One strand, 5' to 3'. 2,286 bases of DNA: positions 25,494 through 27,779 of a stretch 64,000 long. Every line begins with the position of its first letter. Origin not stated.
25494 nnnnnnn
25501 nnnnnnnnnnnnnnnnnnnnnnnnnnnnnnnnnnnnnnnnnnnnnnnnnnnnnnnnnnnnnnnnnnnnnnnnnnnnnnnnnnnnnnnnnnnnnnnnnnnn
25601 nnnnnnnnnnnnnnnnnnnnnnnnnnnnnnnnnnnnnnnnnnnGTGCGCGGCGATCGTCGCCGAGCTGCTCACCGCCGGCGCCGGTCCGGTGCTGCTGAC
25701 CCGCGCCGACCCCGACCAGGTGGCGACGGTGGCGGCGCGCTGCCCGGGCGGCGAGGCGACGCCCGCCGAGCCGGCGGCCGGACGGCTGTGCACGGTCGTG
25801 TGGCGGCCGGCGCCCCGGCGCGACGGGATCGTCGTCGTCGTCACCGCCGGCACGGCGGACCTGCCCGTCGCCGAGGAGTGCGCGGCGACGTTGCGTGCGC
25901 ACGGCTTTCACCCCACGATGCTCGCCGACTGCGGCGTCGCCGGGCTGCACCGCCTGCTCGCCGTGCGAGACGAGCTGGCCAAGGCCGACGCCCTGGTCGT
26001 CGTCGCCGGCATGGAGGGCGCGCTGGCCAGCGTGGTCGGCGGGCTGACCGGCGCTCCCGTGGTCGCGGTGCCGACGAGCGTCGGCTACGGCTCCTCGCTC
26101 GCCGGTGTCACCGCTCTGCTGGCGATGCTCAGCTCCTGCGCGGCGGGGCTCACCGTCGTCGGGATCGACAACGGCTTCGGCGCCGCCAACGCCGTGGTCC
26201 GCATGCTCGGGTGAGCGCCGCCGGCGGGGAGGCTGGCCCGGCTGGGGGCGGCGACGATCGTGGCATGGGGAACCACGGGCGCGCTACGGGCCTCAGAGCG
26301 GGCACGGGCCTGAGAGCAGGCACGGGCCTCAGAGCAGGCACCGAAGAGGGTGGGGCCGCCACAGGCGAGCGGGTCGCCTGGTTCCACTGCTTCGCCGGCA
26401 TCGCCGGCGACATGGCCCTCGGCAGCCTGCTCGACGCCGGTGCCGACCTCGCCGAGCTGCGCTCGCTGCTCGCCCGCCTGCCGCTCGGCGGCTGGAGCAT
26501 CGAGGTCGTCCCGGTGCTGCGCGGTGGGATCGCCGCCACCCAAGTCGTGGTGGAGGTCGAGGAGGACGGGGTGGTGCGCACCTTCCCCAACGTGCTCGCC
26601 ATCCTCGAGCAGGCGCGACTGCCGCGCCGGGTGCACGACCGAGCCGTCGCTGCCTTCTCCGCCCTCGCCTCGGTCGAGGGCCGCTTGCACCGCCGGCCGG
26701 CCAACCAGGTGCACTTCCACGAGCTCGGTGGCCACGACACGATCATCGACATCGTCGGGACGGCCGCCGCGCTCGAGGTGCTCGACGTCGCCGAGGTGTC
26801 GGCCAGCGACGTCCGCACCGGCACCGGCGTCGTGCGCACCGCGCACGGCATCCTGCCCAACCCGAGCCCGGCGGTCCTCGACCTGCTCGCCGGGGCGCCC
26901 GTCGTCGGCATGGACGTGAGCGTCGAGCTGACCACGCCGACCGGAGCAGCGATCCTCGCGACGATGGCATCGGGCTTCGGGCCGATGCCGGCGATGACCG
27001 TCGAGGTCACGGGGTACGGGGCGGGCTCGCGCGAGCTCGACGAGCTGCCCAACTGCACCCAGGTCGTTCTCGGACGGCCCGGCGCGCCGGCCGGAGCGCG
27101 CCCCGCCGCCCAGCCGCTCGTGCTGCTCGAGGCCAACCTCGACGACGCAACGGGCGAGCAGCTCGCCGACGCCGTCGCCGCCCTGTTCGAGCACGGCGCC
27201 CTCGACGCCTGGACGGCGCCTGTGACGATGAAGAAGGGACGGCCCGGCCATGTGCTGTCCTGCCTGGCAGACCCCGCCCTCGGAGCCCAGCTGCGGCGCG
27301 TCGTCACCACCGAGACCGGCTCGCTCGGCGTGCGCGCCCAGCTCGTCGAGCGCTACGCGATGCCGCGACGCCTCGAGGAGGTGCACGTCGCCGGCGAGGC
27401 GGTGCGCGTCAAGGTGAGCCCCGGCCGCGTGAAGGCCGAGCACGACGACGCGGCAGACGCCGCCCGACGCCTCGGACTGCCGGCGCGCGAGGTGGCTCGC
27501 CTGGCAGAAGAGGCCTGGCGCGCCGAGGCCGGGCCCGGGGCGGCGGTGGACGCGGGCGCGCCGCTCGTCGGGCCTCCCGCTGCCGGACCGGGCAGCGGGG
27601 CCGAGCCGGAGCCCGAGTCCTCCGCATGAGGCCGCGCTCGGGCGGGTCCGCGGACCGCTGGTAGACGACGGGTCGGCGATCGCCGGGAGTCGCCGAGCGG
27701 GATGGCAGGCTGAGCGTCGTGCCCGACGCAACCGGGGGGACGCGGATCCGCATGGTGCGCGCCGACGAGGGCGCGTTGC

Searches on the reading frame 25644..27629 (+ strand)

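Call 29: search_protein_families(library=pfam, proteins=[window:25644-27629:+], max_evalue=0.01)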
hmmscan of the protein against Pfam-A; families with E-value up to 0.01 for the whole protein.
window:25644-27629:+ (661 aa): 1 family
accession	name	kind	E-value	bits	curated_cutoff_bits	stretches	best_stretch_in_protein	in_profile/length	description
PF01969.22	Ni_insertion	-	3.7e-120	401.9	22.1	1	246-617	2-374/375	Nickel insertion protein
